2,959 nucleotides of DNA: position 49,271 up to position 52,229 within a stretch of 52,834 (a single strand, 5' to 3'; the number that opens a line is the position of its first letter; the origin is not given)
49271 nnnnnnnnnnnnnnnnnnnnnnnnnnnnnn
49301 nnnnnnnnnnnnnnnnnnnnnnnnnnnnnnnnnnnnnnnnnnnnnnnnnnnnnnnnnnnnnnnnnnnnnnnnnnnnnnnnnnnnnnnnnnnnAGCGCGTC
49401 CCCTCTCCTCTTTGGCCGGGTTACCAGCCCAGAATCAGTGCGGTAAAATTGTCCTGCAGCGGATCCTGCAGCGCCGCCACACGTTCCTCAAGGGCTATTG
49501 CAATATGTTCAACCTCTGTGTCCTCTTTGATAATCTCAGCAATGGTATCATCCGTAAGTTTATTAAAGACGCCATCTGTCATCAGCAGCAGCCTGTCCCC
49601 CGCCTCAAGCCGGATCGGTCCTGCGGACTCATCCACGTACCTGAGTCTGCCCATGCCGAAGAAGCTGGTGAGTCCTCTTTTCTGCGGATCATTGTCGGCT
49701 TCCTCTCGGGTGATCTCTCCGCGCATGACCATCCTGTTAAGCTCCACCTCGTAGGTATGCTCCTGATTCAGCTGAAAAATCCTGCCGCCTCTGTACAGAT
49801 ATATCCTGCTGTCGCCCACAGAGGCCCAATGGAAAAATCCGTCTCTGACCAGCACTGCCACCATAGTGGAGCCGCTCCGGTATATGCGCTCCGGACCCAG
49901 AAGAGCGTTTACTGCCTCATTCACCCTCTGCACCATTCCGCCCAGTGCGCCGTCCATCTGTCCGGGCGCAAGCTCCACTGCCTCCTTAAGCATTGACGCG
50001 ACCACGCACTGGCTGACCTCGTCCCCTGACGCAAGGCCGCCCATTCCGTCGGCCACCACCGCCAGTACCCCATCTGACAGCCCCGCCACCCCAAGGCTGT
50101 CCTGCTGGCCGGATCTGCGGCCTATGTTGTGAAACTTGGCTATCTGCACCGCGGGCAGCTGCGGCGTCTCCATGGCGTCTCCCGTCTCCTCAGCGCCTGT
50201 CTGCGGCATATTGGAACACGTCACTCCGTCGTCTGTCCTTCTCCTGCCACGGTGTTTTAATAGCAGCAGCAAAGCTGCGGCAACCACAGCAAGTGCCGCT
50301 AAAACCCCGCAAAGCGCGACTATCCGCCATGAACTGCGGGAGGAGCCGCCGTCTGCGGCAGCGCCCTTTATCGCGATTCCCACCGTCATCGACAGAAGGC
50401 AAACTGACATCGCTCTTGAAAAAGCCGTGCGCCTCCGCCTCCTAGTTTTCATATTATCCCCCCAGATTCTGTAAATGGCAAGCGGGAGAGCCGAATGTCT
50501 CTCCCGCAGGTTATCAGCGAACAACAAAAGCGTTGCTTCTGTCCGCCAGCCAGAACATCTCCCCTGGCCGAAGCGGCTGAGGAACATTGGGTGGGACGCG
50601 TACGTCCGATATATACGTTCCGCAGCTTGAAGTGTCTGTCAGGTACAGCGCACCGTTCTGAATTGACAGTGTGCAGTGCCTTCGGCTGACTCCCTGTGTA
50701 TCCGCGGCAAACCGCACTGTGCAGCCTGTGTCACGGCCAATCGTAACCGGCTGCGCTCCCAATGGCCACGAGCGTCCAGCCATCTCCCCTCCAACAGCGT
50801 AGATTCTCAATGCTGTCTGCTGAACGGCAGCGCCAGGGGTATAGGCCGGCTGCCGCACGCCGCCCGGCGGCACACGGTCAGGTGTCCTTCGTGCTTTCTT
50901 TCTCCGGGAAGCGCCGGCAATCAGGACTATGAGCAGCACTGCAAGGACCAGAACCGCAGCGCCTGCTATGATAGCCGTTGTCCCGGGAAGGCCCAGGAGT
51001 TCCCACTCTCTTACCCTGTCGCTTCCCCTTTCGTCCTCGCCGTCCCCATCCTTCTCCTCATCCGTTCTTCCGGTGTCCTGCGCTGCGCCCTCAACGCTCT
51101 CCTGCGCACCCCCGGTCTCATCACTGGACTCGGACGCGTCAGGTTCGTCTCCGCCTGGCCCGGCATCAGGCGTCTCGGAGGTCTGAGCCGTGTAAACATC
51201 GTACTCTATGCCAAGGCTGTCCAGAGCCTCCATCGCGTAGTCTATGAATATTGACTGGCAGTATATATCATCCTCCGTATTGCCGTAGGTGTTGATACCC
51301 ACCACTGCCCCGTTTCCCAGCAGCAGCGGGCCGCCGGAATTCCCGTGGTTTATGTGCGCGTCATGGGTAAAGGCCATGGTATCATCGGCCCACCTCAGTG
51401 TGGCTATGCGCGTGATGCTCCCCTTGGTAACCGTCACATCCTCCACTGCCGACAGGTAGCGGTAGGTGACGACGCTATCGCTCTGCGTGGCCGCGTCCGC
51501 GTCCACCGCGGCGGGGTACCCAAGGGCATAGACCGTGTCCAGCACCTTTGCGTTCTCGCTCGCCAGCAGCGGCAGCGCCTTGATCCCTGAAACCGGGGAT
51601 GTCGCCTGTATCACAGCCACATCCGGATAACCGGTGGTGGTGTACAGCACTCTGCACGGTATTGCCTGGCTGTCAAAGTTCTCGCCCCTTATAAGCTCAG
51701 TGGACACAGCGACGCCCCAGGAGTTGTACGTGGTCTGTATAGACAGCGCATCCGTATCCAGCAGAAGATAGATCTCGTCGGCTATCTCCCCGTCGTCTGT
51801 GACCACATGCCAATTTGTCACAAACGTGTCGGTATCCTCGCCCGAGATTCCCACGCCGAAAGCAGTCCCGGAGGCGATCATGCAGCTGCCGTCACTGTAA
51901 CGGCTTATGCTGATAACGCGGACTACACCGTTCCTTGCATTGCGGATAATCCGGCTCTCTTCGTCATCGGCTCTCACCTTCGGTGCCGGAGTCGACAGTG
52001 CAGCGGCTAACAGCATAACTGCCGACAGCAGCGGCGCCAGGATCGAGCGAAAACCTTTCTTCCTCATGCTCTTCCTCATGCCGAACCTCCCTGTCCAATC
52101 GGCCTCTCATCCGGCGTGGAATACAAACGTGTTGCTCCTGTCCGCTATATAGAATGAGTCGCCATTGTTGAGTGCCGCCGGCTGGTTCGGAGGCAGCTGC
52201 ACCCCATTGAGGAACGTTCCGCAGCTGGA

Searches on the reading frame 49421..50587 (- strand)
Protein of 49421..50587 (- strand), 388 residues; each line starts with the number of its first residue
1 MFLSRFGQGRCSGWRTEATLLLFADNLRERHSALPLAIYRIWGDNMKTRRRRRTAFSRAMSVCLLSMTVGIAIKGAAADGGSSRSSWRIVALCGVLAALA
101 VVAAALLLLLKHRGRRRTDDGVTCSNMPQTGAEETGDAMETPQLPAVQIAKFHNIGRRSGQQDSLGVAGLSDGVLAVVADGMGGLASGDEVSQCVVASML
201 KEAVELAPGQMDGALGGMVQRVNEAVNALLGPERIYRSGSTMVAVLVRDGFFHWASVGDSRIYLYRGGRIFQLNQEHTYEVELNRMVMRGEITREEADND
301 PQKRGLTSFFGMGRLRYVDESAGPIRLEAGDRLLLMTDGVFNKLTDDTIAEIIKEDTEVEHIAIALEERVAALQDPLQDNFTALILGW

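Call 46: search_protein_families(library=pfam, proteins=[window:49421-50587:-], max_evalue=0.00001)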
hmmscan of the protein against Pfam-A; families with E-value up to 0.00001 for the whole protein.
window:49421-50587:- (388 aa): 3 families
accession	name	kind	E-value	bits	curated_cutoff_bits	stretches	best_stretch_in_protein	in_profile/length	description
PF13672.11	PP2C_2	-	9.6e-18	64.9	24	1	155-348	6-183/209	Protein phosphatase 2C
PF00481.26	PP2C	-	3.4e-10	40.5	20.3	1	178-280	39-143/255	Protein phosphatase 2C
PF07228.17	SpoIIE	-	3.8e-08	33.9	25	0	324-382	117-185/192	Stage II sporulation protein E (SpoIIE)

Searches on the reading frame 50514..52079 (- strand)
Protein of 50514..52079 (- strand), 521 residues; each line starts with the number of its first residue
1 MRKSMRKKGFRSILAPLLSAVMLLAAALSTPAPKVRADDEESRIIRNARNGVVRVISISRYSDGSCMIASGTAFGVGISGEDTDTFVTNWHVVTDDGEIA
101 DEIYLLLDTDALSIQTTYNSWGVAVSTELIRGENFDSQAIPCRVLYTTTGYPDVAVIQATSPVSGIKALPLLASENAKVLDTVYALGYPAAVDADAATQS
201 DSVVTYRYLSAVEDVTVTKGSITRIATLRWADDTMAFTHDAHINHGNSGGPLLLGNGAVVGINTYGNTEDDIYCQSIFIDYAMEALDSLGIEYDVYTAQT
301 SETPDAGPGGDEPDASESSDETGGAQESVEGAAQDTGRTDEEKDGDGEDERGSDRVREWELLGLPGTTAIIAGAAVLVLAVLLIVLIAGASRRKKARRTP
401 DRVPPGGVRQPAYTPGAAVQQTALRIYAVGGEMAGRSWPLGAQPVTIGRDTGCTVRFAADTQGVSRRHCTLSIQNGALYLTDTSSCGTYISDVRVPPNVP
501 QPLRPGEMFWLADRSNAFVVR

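Call 46: search_protein_families(library=pfam, proteins=[window:50514-52079:-], max_evalue=0.00001)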
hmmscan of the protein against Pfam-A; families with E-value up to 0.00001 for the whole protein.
window:50514-52079:- (521 aa): 3 families
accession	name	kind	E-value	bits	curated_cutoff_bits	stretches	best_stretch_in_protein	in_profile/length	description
PF13365.12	Trypsin_2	-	9.1e-19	69.1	27.6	1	79-262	7-144/144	Trypsin-like peptidase domain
PF00498.31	FHA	-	1e-12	48.7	20.7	1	445-509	1-64/67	FHA domain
PF00089.32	Trypsin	-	1.7e-10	41.6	20.6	1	83-280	34-212/220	Trypsin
